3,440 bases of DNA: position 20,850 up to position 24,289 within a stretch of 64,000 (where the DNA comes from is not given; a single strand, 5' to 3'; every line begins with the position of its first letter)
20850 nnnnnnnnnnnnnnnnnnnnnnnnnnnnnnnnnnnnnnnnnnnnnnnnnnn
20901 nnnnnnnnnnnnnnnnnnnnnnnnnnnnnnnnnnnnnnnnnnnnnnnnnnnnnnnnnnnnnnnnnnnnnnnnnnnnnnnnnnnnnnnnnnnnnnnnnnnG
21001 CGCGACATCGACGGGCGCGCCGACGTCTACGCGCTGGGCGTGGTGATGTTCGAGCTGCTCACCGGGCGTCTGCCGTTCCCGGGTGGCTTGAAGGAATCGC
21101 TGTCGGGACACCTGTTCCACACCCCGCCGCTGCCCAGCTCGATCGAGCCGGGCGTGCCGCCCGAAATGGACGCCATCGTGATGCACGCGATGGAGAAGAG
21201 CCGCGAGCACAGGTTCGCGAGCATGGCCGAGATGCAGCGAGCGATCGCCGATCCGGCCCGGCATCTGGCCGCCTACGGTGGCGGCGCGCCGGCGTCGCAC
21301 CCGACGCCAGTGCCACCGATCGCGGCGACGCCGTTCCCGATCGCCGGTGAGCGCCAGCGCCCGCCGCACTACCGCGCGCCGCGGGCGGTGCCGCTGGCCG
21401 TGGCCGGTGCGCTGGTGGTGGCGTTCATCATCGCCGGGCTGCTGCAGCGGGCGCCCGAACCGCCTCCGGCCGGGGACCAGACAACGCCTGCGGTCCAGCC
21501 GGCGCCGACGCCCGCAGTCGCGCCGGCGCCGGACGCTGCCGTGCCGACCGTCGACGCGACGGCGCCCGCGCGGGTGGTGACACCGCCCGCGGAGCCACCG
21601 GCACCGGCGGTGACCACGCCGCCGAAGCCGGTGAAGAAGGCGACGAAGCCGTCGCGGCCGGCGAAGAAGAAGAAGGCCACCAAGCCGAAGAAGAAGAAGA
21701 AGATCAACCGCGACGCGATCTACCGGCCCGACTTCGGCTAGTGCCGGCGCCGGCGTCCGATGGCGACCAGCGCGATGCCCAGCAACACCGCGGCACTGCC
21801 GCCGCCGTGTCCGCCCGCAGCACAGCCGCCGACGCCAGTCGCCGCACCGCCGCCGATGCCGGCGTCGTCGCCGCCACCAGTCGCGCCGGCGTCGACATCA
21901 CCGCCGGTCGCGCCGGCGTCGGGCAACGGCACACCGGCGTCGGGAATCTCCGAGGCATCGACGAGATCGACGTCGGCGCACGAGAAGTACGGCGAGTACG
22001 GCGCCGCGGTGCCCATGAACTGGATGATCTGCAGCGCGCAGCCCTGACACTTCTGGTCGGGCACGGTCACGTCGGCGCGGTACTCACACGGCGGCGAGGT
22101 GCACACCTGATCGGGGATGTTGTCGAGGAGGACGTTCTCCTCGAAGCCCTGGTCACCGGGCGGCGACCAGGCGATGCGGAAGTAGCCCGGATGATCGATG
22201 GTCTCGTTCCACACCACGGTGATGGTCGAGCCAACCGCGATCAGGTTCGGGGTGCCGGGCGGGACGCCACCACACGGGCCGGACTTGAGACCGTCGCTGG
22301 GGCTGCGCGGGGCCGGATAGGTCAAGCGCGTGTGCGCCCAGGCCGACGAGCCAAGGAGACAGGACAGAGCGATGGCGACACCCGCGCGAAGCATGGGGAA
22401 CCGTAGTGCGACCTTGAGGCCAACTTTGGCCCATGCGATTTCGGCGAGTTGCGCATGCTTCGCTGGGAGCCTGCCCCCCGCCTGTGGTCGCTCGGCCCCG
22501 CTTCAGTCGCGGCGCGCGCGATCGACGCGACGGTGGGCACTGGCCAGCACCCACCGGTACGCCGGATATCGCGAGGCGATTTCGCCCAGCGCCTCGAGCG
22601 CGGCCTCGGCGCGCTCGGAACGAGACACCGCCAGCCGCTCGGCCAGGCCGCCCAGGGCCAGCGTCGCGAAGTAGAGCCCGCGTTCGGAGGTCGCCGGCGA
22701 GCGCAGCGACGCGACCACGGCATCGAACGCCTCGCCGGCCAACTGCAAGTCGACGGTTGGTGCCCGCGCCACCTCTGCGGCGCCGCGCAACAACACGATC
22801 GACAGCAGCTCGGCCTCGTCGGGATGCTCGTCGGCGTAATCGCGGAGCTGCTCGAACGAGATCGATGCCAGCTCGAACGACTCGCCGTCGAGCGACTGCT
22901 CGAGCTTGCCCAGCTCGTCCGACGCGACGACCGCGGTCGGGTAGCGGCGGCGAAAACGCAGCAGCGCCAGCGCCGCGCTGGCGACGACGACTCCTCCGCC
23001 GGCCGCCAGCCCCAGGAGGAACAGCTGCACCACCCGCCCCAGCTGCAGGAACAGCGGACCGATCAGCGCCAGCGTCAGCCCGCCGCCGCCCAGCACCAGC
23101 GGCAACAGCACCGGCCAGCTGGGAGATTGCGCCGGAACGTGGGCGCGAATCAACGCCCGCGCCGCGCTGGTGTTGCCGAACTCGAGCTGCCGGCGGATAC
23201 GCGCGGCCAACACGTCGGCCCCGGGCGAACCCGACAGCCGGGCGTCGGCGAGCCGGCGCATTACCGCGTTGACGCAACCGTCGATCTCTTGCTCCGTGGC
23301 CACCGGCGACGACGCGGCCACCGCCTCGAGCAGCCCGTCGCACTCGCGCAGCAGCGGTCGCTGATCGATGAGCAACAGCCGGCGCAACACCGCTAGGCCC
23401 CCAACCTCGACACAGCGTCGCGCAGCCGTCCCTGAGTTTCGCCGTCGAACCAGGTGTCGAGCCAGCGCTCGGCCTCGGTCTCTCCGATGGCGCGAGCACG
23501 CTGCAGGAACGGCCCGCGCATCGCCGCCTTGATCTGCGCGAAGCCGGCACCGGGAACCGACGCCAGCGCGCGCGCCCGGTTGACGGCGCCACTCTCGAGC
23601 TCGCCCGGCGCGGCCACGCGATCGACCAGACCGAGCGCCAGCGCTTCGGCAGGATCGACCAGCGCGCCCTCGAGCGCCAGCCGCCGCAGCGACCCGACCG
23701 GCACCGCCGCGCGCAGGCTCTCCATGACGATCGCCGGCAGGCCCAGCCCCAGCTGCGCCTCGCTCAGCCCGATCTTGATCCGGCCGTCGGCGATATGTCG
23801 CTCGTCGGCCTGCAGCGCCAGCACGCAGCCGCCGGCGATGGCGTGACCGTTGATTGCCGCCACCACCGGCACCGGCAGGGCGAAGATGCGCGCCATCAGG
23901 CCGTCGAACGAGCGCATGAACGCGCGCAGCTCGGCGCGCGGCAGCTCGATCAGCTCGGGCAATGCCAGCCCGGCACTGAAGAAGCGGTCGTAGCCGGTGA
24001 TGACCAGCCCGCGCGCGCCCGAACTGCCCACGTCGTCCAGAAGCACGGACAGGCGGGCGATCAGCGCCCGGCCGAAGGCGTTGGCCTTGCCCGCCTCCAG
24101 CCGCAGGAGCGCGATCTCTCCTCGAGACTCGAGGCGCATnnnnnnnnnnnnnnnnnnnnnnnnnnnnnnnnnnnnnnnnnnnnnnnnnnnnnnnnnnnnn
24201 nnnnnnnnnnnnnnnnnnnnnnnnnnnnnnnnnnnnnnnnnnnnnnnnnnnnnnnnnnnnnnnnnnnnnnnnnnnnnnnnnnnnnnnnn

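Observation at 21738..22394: Small secreted His-1 protein (LPMO-like copper-site candidate) with MYXO-CTERM tail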

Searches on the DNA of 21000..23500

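Call 60: search_rna_families(source=window, start=21000, end=23500, threshold=evalue, max_evalue=0.1)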
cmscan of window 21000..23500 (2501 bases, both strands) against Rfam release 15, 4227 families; matches with E-value up to 0.1: 1.
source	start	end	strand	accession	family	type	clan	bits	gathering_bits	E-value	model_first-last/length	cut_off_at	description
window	23120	23217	+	RF02820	V_AS9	Gene; antisense;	-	27.1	50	0.054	1-104/104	no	Vibrio RNA AS9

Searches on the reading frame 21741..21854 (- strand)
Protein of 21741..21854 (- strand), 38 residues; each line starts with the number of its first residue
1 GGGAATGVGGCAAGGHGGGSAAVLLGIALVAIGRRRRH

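Call 78: search_protein_families(library=ncbifam, proteins=[window:21741-21854:-], max_evalue=10)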
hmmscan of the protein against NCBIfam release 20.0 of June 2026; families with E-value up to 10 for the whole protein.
seq(38 aa): 7 families
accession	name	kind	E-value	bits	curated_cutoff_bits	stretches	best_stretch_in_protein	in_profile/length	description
TIGR03382.1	GC_trans_RRR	domain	7e-06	26.5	15.85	1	10-37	1-27/27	MYXO-CTERM sorting domain-containing protein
TIGR03901.2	MYXO-CTERM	domain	0.0005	20.4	20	1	9-37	3-33/34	MYXO-CTERM sorting domain-containing protein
TIGR03501.1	GlyGly_CTERM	domain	0.046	14.5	15.5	1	17-37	1-21/22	GlyGly-CTERM sorting domain-containing protein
NF058571.1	GVDTG_CTERM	domain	0.07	13.5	29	1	2-31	4-31/44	GVDTG sorting domain-containing protein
NF045529.2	Heimdall-CTERM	domain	0.099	13.1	24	1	22-38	9-26/26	Heimdall-CTERM domain-containing surface protein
TIGR03778.1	VPDSG_CTERM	subfamily_domain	0.41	10.9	22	1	18-32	4-18/24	VPDSG-CTERM sorting domain-containing protein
NF045522.1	MXAN_2561_fam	equivalog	5.6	6.3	150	1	3-35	273-303/304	MXAN_2561 family MXYO-CTERM-anchored protein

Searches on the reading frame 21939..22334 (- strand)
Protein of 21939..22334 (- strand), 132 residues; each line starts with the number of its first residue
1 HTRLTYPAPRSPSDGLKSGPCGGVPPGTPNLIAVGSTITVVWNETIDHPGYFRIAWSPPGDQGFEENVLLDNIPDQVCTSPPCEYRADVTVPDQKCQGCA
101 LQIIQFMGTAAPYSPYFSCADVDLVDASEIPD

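Call 30: search_solved_structures(query=window:21939-22334:-, max_evalue=10, show_alignments=3)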
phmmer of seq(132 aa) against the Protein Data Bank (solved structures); distinct sequences matched with E-value up to 10: 4.
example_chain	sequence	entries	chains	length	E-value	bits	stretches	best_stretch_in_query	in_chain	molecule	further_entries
4oy7_A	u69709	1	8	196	0.0013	22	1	32-122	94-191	Putative secreted cellulose binding protein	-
8eld_A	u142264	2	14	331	0.91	12.7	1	38-83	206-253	Gp37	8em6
5cra_A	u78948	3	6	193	1.5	12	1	28-56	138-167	SdeA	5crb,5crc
6wtg_A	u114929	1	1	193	1.5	12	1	28-56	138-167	Ubiquitinating/deubiquitinating enzyme SdeA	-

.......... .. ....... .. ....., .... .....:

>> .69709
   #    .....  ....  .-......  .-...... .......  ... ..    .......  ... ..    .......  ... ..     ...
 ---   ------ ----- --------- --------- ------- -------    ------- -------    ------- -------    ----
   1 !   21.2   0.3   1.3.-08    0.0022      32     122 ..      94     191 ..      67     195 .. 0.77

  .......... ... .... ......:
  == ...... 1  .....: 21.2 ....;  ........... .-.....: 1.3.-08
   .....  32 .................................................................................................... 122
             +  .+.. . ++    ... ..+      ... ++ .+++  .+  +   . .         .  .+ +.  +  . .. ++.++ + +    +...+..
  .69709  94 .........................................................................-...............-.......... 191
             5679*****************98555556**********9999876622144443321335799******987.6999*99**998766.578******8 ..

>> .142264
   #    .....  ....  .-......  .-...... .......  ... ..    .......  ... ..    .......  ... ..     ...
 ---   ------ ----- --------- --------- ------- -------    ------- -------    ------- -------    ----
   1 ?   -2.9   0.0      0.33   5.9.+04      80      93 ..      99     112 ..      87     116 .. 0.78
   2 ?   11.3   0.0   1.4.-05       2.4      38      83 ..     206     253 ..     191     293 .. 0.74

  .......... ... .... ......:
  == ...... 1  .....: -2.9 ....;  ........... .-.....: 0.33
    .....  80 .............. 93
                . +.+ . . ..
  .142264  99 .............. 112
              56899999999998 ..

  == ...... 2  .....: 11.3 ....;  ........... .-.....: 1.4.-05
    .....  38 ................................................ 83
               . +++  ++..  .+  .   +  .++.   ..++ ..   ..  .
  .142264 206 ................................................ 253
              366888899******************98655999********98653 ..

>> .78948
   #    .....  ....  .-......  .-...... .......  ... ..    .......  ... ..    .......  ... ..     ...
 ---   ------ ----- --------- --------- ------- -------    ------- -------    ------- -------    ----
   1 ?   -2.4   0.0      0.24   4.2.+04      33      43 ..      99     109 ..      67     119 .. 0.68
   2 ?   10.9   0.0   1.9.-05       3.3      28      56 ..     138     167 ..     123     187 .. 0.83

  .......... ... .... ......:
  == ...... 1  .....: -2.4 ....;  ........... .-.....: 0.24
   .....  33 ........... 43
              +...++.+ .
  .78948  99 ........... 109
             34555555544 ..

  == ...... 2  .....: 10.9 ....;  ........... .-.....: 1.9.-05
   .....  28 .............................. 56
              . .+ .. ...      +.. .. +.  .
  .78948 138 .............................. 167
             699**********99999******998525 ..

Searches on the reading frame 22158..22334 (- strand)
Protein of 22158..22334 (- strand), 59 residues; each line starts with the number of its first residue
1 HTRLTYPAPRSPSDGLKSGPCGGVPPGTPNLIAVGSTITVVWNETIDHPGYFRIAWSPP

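Call 82: search_solved_structures(query=A5, max_evalue=10, show_alignments=5)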
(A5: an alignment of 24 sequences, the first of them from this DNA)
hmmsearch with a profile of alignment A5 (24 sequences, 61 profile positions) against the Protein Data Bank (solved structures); distinct sequences matched with E-value up to 10: 14.
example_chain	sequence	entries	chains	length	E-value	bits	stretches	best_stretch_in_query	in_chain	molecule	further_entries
4oy7_A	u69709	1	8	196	0.042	17.1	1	30-58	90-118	Putative secreted cellulose binding protein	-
5cra_A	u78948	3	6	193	0.16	15.2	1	27-56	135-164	SdeA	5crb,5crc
8efw_B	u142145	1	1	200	0.17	15.1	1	27-56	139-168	SdeA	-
6wtg_A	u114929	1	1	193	0.17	15.1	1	27-56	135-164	Ubiquitinating/deubiquitinating enzyme SdeA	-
7exk_A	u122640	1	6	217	0.5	13.6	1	28-59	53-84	Glycoside hydrolase family 61 protein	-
3lkj_A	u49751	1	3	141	0.58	13.4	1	12-45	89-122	CD40 ligand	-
6brb_A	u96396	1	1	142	0.59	13.4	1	12-45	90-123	CD40 ligand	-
9i5n_C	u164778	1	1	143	0.6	13.3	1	12-45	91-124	CD40 ligand, soluble form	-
1aly_A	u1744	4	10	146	0.64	13.3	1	12-45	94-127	CD40 LIGAND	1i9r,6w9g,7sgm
4opb_A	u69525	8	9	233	0.67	13.2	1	27-52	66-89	Predicted protein | AoAA13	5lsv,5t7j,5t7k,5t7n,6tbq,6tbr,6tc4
3qd6_A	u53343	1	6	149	0.68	13.2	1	12-45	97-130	CD40 ligand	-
4b5q_A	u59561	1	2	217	0.91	12.8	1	27-59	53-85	GLYCOSIDE HYDROLASE FAMILY 61 PROTEIN D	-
2zzj_A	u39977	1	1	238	1.2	12.4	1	8-59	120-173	Glucuronan lyase A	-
6ofy_A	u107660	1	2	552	1.4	12.2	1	34-60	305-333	Prostaglandin G/H synthase 2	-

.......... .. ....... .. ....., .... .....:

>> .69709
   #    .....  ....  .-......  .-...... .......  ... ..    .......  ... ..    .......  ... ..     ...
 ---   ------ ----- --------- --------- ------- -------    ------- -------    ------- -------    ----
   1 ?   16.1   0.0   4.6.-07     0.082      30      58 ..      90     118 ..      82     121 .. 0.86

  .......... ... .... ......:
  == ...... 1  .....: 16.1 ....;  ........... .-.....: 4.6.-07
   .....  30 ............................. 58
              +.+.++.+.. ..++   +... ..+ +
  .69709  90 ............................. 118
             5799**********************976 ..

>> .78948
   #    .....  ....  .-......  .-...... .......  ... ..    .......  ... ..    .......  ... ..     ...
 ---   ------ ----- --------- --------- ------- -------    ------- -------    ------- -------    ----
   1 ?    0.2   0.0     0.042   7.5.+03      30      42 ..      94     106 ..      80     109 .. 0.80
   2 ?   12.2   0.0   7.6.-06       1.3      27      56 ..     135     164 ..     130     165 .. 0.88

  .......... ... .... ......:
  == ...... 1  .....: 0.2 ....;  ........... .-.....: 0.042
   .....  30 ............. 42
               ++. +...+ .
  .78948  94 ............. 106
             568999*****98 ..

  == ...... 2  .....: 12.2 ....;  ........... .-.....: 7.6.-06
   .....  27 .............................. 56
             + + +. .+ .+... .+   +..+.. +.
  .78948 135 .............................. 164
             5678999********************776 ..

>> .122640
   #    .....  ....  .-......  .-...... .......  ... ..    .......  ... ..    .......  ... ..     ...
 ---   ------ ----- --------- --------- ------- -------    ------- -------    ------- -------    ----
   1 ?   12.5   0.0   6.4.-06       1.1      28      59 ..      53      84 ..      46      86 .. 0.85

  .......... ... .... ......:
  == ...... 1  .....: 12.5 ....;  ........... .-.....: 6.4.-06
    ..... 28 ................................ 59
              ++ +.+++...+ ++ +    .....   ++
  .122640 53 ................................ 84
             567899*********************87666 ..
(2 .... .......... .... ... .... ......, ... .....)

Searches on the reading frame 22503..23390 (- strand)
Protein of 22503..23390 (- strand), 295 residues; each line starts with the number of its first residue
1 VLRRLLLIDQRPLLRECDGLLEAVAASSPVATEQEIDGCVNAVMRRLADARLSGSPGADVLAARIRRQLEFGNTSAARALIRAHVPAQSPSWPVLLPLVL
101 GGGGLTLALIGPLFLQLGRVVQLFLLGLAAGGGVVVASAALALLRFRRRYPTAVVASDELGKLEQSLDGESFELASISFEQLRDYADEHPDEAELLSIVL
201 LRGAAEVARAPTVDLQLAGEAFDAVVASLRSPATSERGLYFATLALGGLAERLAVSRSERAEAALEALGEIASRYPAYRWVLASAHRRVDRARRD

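Call 13: search_protein_families(library=pfam, proteins=[window:22503-23390:-], max_evalue=0.001)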
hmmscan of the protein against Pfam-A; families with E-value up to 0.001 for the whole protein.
window:22503-23390:- (295 aa): 0 families

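Call 51: search_protein_families(library=pfam, alignment_id=A4, max_evalue=0.0001)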
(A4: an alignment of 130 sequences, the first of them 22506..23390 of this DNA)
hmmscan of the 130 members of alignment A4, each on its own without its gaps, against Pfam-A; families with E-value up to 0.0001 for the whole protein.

A. member 1, window:22506-23390:- (295 aa): 0 families

B. families by the number of members that match (of 130 scanned): 126 families (the first 25 are shown)
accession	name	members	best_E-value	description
PF03942.20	DTW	5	8.6e-52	DTW domain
PF04542.20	Sigma70_r2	4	3.9e-19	Sigma-70 region 2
PF04545.22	Sigma70_r4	4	3.3e-15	Sigma-70, region 4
PF04539.22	Sigma70_r3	4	2.6e-13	Sigma-70 region 3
PF07690.21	MFS_1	3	8.5e-32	Major Facilitator Superfamily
PF00128.31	Alpha-amylase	3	1.5e-23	Alpha amylase, catalytic domain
PF00293.34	NUDIX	3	1.4e-16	NUDIX domain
PF00481.26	PP2C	3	3.4e-16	Protein phosphatase 2C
PF13672.11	PP2C_2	3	4.1e-12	Protein phosphatase 2C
PF00871.23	Acetate_kinase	2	5.1e-132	Acetokinase family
PF06130.18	PTAC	2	2.5e-79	Phosphate propanoyltransferase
PF00248.27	Aldo_ket_red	2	6.5e-61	Aldo/keto reductase family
PF01432.26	Peptidase_M3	2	1.1e-29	Peptidase family M3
PF05977.19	MFS_3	2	1.4e-29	Transmembrane secretion effector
PF16576.10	HlyD_D23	2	1.1e-26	Barrel-sandwich domain of CusB or HlyD membrane-fusion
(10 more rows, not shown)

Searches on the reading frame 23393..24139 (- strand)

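Call 13: search_protein_families(library=pfam, proteins=[window:23393-24139:-], max_evalue=0.001)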
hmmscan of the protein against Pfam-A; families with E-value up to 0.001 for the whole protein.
window:23393-24139:- (248 aa): 2 families
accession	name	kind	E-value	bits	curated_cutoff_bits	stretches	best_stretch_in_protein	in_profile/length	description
PF00378.25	ECH_1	-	7.4e-35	120.9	27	1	7-214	4-212/251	Enoyl-CoA hydratase/isomerase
PF16113.10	ECH_2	-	5.4e-09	36.4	27.2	1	18-184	11-180/335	Enoyl-CoA hydratase/isomerase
